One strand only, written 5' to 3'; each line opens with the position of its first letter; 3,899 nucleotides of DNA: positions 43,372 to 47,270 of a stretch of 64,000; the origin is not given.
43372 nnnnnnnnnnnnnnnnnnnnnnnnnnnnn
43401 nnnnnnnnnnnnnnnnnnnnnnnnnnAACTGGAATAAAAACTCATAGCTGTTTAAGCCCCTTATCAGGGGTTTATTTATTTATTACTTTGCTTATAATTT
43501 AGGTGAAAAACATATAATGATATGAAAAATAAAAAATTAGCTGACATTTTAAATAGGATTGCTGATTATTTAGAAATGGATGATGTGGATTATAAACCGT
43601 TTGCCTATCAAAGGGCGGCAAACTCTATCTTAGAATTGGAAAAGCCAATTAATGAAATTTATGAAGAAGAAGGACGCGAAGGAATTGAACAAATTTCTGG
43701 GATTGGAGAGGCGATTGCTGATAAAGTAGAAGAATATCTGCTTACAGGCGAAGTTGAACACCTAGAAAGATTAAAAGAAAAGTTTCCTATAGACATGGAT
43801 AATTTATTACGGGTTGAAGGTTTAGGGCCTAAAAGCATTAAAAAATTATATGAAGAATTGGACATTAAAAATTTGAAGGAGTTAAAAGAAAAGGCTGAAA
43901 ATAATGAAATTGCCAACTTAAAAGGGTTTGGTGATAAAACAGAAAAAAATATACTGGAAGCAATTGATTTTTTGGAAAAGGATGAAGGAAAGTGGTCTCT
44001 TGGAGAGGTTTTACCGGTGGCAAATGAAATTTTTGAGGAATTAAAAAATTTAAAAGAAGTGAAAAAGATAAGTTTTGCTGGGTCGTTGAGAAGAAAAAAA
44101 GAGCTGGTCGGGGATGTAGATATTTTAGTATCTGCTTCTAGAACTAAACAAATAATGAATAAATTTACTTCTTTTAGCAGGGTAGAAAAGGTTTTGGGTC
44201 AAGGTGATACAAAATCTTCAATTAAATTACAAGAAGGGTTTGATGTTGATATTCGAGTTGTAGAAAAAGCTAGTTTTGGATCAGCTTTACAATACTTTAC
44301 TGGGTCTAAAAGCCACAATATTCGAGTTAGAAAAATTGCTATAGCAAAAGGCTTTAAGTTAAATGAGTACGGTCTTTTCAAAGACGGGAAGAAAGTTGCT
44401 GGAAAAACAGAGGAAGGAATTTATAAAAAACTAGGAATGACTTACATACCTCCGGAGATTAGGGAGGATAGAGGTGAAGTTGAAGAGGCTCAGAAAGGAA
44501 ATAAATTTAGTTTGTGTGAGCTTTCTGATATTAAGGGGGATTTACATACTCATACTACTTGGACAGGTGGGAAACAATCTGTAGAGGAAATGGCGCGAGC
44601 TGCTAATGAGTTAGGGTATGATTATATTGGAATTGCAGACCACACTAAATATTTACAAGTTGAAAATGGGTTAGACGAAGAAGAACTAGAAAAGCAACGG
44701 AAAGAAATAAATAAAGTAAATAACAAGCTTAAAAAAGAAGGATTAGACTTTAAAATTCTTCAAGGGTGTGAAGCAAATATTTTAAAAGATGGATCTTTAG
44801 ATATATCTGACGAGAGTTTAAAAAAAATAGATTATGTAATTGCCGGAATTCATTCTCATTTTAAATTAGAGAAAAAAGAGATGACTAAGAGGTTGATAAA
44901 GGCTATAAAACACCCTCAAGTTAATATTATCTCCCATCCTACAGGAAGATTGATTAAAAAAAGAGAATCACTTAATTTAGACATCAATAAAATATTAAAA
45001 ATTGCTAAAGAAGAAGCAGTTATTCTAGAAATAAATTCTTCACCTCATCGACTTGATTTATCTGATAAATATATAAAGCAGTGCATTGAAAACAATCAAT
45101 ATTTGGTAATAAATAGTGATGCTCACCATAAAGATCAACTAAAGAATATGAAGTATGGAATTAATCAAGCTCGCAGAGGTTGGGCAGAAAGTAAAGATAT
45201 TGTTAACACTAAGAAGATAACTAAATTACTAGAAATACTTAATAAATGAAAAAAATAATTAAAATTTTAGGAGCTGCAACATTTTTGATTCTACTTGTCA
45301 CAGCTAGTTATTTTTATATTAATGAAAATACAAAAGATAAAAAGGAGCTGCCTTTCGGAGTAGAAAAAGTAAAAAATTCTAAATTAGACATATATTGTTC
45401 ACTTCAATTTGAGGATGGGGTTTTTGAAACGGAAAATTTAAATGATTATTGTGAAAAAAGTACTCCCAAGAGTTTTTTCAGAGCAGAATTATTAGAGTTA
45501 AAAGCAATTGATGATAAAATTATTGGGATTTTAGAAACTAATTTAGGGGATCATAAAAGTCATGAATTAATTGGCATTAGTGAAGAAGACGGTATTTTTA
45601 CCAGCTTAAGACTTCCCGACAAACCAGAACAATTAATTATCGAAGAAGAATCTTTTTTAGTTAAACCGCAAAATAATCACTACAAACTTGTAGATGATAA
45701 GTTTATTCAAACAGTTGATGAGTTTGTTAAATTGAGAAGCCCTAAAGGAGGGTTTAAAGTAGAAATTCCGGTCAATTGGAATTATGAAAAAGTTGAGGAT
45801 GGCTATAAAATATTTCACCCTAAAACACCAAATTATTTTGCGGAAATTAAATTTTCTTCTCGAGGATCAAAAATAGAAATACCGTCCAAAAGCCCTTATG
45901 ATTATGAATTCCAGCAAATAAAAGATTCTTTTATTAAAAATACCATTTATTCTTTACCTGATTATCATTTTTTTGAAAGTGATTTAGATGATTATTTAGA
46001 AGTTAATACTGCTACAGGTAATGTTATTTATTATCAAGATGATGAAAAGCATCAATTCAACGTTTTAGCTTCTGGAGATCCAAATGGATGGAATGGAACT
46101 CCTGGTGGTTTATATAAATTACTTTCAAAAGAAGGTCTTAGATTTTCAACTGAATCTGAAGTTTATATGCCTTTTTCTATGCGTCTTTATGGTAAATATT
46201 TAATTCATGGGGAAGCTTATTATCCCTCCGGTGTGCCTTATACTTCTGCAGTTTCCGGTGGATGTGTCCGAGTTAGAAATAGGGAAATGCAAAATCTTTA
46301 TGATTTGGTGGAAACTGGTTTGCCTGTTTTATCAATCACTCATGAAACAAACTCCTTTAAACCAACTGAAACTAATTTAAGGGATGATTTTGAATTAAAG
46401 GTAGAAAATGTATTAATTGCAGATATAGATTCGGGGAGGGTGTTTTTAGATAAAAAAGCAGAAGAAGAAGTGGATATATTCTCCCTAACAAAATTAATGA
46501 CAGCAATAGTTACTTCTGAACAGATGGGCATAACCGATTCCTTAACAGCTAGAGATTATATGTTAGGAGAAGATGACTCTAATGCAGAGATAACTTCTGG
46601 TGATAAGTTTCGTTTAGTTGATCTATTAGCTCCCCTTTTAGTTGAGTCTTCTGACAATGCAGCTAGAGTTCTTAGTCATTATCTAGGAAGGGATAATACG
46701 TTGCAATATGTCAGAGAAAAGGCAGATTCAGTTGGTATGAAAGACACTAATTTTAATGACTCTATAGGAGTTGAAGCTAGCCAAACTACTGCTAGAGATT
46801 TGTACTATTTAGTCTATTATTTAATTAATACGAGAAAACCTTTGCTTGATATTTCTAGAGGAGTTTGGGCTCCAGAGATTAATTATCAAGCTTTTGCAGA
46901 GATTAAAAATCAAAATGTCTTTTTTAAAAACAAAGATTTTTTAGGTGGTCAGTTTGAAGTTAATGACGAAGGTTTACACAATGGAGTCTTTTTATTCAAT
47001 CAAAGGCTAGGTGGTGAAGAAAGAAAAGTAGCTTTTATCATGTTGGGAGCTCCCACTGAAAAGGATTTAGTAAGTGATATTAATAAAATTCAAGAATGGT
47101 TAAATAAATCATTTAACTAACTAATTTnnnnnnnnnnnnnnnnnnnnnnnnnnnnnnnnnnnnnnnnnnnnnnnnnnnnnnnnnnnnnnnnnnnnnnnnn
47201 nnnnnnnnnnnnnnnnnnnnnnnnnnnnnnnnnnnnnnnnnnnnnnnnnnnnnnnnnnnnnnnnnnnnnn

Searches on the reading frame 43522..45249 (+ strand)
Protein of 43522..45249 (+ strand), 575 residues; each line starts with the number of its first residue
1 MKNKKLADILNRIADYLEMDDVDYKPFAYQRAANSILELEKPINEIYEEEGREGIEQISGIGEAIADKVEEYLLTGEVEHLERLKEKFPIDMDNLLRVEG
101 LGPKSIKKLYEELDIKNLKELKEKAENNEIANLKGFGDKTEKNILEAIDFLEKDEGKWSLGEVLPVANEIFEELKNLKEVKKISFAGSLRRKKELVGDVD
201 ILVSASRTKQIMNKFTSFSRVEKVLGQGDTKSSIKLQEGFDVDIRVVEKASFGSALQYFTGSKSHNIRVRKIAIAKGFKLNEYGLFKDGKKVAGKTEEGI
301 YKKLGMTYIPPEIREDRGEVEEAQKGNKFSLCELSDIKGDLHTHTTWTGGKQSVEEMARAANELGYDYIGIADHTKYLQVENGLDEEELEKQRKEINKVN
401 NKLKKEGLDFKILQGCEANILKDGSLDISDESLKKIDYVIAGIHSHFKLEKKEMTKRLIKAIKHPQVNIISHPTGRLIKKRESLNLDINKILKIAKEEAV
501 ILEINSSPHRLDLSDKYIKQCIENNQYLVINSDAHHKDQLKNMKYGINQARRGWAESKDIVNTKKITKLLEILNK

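Call 35: search_protein_families(library=pfam, proteins=[window:43522-45249:+], max_evalue=0.0001)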
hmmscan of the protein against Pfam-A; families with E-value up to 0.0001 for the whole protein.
window:43522-45249:+ (575 aa): 5 families
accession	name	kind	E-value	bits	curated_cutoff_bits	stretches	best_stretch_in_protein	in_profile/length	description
PF14791.11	DNA_pol_B_thumb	-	8.8e-26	90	25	1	255-315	1-63/63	DNA polymerase beta thumb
PF14716.13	HHH_8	-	5.7e-18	65.5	30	1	1-77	1-72/73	Helix-hairpin-helix domain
PF02811.25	PHP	-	4e-11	44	26.4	1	340-507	1-164/164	PHP domain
PF14520.12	HHH_5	-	1.7e-10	41.6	27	1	94-148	3-55/57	Helix-hairpin-helix domain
PF14792.12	DNA_pol_B_palm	-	1.2e-06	29.1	25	1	162-214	6-59/113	DNA polymerase beta palm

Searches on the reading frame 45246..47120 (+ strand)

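Call 35: search_protein_families(library=pfam, proteins=[window:45246-47120:+], max_evalue=0.0001)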
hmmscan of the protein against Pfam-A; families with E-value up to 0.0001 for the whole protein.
window:45246-47120:+ (624 aa): 3 families
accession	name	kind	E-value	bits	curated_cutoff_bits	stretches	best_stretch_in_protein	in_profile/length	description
PF00768.25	Peptidase_S11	-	4.2e-18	66.1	27.6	1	383-535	9-174/239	D-alanyl-D-alanine carboxypeptidase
PF03734.19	YkuD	-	3.8e-11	44.2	23.4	1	249-361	2-144/146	L,D-transpeptidase catalytic domain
PF13354.11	Beta-lactamase2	-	7.2e-06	25.9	22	1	389-527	2-147/214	Beta-lactamase enzyme family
